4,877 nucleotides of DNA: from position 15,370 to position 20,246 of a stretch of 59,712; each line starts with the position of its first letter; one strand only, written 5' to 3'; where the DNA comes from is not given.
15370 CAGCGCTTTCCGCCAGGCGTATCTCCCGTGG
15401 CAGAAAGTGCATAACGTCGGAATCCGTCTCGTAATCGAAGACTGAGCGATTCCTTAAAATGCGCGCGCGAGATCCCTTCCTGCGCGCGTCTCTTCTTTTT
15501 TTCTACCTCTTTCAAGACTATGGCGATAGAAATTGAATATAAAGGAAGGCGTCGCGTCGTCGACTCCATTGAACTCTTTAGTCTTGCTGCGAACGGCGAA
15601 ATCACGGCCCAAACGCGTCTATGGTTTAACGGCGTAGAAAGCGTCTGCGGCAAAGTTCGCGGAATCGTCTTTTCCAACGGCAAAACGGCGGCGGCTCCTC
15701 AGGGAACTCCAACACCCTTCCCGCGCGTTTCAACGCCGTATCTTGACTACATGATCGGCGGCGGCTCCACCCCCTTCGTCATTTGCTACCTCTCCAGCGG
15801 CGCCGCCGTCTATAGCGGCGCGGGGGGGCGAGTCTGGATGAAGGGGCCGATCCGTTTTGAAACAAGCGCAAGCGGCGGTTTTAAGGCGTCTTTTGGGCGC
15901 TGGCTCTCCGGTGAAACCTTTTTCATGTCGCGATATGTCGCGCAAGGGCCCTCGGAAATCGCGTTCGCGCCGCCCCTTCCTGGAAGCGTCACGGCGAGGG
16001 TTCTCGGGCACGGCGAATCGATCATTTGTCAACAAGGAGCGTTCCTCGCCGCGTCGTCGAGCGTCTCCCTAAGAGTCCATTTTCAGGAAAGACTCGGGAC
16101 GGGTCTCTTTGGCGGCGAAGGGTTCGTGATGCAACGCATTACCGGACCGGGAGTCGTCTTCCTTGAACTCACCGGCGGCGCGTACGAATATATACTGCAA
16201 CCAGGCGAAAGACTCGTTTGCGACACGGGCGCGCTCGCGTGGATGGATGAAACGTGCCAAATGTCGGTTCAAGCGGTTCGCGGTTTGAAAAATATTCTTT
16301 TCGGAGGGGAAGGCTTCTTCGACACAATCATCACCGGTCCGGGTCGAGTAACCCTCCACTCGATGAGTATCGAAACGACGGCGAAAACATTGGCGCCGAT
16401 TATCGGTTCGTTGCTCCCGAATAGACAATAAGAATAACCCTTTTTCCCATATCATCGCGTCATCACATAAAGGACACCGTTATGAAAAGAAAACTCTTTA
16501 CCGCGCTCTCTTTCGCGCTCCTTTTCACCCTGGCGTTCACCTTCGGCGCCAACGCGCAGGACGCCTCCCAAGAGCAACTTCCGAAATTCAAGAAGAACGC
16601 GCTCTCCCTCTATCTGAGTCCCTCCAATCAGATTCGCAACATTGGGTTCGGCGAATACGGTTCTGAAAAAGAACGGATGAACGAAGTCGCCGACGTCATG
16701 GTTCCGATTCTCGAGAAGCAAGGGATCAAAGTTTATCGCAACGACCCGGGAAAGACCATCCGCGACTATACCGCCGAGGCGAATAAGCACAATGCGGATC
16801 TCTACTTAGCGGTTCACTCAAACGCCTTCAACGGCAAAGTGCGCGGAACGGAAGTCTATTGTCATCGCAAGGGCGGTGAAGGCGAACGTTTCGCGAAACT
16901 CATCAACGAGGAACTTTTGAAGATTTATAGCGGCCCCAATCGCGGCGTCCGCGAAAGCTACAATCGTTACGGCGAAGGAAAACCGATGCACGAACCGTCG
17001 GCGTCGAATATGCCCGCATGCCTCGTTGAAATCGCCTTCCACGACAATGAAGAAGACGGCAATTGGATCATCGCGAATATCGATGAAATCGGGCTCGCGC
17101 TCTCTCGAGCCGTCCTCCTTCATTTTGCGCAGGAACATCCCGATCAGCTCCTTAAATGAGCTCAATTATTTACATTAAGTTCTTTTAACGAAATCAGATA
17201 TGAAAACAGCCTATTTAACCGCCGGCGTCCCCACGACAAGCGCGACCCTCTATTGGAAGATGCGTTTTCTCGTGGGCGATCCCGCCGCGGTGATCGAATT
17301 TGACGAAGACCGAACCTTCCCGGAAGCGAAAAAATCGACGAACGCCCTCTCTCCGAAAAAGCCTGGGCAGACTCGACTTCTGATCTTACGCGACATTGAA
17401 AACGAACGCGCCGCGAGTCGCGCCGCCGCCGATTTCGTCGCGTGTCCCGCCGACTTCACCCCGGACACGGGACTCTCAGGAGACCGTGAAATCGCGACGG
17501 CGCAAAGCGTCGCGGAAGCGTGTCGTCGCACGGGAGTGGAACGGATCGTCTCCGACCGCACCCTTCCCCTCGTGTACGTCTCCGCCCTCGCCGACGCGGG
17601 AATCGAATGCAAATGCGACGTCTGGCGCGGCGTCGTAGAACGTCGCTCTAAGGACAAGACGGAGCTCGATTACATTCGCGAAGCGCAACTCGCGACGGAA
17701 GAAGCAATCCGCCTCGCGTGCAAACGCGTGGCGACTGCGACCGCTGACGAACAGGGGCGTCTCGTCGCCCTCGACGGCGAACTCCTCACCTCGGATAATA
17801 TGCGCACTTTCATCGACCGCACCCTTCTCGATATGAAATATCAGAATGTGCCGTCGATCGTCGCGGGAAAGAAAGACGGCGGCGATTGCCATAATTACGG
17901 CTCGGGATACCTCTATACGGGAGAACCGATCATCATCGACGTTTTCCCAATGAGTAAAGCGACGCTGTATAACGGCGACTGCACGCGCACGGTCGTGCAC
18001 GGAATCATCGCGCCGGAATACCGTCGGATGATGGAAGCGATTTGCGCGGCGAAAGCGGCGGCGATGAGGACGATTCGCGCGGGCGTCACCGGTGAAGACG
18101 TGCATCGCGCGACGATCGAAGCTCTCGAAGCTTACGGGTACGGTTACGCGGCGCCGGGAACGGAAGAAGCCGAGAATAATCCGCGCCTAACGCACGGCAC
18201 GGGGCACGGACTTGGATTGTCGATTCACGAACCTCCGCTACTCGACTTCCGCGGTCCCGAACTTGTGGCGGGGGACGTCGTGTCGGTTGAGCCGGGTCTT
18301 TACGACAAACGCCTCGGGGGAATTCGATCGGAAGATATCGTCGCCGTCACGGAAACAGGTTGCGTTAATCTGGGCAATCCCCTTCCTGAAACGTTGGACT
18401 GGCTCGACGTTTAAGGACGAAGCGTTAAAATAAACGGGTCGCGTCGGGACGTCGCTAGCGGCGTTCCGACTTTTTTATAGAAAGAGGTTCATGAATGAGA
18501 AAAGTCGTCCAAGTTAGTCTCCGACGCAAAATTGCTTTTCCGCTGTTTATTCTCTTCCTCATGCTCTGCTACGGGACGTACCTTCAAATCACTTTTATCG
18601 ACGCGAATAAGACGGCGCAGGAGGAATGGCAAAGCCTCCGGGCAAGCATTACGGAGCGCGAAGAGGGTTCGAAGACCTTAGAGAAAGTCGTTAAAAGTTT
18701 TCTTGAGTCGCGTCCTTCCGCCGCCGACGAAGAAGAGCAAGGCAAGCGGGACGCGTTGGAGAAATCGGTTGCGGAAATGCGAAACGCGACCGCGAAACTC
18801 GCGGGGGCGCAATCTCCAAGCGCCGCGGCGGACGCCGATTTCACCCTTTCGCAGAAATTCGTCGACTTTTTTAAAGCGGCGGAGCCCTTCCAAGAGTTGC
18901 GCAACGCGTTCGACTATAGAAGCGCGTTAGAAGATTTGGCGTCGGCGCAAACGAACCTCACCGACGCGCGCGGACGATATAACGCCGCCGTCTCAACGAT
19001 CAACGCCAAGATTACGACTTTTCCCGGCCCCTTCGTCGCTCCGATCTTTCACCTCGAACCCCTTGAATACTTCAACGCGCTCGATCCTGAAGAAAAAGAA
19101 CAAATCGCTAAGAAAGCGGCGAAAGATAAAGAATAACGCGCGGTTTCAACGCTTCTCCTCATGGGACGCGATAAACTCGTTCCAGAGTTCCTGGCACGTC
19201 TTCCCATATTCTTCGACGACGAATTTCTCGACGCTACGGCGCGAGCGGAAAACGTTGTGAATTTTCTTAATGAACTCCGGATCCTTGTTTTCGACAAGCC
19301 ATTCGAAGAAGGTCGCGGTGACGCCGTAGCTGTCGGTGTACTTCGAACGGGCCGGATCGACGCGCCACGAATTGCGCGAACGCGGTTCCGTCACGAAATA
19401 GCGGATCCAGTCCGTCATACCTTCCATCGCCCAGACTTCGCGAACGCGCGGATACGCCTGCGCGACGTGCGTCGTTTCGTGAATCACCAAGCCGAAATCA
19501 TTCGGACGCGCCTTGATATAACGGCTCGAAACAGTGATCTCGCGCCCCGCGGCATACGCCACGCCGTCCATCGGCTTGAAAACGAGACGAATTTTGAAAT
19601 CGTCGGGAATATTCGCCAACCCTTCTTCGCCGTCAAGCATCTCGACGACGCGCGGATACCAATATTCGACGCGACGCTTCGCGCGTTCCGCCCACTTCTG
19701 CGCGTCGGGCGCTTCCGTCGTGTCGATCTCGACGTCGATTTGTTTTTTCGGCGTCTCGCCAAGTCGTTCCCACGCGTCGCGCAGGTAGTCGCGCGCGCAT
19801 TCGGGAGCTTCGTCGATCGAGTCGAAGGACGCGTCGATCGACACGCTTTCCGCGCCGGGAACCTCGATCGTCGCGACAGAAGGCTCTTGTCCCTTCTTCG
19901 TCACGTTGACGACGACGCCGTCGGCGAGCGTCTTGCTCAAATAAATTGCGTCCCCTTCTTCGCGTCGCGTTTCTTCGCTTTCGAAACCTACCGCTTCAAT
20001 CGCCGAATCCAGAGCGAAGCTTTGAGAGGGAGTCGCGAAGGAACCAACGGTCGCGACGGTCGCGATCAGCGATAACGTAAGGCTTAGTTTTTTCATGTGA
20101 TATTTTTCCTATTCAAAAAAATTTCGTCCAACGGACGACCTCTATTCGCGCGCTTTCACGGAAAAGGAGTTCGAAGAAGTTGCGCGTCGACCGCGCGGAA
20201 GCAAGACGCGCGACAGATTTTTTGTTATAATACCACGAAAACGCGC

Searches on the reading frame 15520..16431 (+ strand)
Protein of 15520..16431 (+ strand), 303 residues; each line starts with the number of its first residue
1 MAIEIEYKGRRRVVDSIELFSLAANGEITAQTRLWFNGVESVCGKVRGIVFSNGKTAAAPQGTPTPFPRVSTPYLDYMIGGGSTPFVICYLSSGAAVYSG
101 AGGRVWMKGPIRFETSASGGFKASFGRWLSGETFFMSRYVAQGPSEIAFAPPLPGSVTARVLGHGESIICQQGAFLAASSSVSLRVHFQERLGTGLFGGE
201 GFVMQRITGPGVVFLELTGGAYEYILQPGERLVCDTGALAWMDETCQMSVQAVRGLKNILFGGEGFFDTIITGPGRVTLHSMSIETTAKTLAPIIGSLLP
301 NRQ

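Call 13: search_protein_families(library=pfam, proteins=[window:15520-16431:+], max_evalue=0.00001)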
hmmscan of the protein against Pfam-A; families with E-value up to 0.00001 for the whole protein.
window:15520-16431:+ (303 aa): 1 family
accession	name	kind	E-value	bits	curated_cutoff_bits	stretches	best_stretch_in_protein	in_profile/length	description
PF01987.23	AIM24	-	5.1e-59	199.9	25.7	1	78-282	2-205/205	Mitochondrial biogenesis AIM24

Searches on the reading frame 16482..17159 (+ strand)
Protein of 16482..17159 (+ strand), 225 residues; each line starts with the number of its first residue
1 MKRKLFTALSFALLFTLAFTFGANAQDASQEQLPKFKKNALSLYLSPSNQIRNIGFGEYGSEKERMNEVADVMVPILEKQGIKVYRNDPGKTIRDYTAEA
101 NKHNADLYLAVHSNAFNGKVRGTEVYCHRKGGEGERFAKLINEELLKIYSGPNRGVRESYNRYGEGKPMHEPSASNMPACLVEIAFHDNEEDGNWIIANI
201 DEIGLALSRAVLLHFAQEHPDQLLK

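Call 13: search_protein_families(library=pfam, proteins=[window:16482-17159:+], max_evalue=0.00001)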
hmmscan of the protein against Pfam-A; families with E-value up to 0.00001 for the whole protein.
window:16482-17159:+ (225 aa): 1 family
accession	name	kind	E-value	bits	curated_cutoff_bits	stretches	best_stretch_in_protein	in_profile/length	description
PF01520.23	Amidase_3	-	2.7e-18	67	27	1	61-202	21-161/174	N-acetylmuramoyl-L-alanine amidase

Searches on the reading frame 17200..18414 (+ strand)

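Call 13: search_protein_families(library=pfam, proteins=[window:17200-18414:+], max_evalue=0.00001)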
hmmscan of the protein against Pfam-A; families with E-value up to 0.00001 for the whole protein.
window:17200-18414:+ (404 aa): 1 family
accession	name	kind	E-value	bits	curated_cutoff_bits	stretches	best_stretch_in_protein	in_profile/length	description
PF00557.29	Peptidase_M24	-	7.5e-36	124.3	23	1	158-385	2-208/208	Metallopeptidase family M24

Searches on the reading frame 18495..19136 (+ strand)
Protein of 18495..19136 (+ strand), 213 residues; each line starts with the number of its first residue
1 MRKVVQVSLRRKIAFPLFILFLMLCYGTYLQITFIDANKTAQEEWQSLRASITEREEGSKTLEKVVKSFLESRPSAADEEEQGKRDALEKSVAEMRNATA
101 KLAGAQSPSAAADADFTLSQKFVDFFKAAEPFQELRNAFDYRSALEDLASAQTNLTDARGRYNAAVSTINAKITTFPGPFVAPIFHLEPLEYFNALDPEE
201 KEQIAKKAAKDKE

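Call 14: search_protein_families(library=pfam, proteins=[window:18495-19136:+], max_evalue=0.00001)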
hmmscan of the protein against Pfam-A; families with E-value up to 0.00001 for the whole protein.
window:18495-19136:+ (213 aa): 1 family
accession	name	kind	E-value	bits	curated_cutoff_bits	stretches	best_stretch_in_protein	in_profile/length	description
PF04011.17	LemA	-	1.4e-14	54.6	26.2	1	90-202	35-143/149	LemA family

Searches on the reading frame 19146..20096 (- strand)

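Call 14: search_protein_families(library=pfam, proteins=[window:19146-20096:-], max_evalue=0.00001)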
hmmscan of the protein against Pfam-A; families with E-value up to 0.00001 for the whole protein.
window:19146-20096:- (316 aa): 1 family
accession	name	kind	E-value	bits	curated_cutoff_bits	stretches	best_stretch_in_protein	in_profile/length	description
PF04450.18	BSP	-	5.9e-18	65.9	23.8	1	164-308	54-207/207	Peptidase of plants and bacteria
